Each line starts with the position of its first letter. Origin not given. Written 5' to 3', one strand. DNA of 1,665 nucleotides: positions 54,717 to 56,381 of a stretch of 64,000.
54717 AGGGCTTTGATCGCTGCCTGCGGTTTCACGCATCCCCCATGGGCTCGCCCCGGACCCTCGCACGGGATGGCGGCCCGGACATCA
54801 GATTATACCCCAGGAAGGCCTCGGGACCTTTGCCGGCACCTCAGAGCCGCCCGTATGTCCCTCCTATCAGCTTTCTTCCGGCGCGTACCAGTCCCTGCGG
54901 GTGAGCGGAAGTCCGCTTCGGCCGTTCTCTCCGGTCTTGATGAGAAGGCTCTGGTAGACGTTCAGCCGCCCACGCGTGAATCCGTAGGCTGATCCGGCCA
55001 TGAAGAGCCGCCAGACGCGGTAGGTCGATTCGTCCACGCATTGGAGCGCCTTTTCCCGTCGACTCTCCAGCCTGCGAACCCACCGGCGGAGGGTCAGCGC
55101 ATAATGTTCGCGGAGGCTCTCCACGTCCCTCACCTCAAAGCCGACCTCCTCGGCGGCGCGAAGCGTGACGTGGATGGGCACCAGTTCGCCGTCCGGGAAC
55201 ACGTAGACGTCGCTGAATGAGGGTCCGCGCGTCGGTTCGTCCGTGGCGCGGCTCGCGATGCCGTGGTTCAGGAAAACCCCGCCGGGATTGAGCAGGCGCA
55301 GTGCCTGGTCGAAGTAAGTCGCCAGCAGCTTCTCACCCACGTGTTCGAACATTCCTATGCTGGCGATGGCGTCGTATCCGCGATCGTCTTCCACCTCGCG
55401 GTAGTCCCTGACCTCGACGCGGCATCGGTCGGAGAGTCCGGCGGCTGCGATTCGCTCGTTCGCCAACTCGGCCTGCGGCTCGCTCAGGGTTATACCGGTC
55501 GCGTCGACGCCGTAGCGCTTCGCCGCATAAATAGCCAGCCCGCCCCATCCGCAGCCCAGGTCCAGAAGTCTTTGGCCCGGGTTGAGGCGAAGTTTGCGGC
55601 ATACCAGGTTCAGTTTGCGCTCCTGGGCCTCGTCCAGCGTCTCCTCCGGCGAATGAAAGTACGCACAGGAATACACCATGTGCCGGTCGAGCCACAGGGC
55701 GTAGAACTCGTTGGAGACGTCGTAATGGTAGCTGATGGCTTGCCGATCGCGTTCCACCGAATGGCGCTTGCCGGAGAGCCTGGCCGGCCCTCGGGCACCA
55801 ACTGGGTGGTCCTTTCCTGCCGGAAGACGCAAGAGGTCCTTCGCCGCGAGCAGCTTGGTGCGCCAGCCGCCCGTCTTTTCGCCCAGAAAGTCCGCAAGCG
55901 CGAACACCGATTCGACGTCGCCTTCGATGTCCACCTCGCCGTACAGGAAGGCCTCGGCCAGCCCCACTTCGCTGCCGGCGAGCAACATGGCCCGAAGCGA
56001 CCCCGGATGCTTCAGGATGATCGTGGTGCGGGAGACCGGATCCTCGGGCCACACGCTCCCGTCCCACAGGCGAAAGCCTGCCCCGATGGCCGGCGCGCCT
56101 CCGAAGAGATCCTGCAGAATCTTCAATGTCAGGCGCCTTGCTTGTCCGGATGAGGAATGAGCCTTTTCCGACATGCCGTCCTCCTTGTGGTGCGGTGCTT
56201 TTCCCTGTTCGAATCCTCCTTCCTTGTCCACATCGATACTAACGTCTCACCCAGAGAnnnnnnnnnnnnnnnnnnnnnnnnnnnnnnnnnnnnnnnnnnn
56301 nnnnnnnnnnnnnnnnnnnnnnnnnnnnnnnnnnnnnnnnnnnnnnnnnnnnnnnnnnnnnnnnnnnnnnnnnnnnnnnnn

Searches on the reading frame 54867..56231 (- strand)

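Call 8: search_protein_families(library=pfam, proteins=[window:54867-56231:-], max_evalue=0.01)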
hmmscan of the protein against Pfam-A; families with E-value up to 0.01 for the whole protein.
window:54867-56231:- (454 aa): 14 families
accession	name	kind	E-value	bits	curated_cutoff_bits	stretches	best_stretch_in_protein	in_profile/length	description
PF02353.26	CMAS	-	4.6e-92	308.6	27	1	158-427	2-272/273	Mycolic acid cyclopropane synthetase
PF13649.12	Methyltransf_25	-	1.1e-16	61.7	27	1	223-318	2-97/97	Methyltransferase domain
PF08242.18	Methyltransf_12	-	8.5e-13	49.3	30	1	223-320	1-98/98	Methyltransferase domain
PF08241.18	Methyltransf_11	-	1.7e-11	45.1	21.2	1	223-321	1-94/95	Methyltransferase domain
PF13489.12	Methyltransf_23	-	1.5e-10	41.5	27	1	215-323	19-117/164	Methyltransferase domain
PF13847.12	Methyltransf_31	-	1.2e-09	38.5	27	1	217-321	2-108/145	Methyltransferase domain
PF05175.20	MTS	-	7.8e-07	29.3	23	1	210-320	23-136/170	Methyltransferase small domain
PF08123.19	DOT1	-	0.00085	19.4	23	1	199-260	23-85/205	Histone methylation protein DOT1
PF25371.1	DUF7884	-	0.0014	19.3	27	1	51-112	14-77/90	Domain of unknown function (DUF7884)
PF01728.25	FtsJ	-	0.0015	18.9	24.1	1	206-262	8-68/181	FtsJ-like methyltransferase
PF00107.32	ADH_zinc_N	-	0.0027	18.1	31.8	1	230-330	3-95/129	Zinc-binding dehydrogenase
PF06325.19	PrmA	-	0.0042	17.1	22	1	216-327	159-263/296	Ribosomal protein L11 methyltransferase (PrmA)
PF07021.18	MetW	-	0.0047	17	21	1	216-251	11-46/193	Methionine biosynthesis protein MetW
PF03848.20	TehB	-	0.0066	16.3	20.4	1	217-350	30-156/193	Tellurite resistance protein TehB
